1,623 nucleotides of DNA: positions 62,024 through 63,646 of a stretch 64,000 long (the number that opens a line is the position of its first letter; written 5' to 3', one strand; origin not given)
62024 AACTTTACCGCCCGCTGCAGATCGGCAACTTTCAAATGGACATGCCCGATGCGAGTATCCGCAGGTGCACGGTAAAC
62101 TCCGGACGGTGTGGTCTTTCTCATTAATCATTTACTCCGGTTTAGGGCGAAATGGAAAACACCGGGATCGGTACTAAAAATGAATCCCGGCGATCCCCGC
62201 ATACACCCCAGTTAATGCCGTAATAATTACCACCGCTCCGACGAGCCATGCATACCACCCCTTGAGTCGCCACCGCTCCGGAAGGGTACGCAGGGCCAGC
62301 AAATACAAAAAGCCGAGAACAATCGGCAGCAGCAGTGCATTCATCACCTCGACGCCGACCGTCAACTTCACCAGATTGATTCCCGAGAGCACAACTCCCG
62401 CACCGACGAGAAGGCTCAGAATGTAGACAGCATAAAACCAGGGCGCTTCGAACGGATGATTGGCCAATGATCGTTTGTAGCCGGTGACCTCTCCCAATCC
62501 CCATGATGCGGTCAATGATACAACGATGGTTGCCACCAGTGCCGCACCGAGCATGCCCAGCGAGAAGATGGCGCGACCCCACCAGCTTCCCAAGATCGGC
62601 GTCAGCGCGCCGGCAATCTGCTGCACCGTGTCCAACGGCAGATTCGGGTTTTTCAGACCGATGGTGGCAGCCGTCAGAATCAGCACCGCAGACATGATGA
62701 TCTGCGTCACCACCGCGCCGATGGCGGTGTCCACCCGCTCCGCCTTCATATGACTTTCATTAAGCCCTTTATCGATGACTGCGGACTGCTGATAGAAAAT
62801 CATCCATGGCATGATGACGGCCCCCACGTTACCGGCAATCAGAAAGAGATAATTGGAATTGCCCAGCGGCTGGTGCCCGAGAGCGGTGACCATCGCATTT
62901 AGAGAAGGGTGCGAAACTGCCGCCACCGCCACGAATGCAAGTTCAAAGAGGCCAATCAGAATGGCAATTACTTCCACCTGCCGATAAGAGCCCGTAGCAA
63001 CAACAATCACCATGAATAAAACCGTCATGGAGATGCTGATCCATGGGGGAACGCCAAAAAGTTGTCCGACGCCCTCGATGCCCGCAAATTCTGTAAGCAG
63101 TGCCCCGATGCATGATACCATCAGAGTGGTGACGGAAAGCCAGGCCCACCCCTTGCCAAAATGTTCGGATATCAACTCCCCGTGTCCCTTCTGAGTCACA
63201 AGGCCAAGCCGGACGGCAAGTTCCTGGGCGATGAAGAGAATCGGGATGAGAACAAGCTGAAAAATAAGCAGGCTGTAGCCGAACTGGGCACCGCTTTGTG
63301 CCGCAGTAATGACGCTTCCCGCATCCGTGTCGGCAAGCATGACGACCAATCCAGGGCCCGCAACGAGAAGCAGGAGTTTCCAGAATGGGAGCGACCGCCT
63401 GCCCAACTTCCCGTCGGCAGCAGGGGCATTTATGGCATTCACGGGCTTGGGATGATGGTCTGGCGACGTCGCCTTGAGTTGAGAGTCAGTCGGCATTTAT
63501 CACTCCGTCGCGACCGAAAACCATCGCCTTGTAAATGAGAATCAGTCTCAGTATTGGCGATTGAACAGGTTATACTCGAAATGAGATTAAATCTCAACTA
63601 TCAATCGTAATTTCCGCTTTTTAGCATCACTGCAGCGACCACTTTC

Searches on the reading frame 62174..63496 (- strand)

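Call 81: search_protein_families(library=pfam, proteins=[window:62174-63496:-], max_evalue=0.0001)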
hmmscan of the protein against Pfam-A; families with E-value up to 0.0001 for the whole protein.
window:62174-63496:- (440 aa): 1 family
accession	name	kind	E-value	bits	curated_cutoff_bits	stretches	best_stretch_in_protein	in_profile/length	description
PF01566.24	Nramp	-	4.3e-68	230.4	29.8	1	63-401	2-344/357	Natural resistance-associated macrophage protein-like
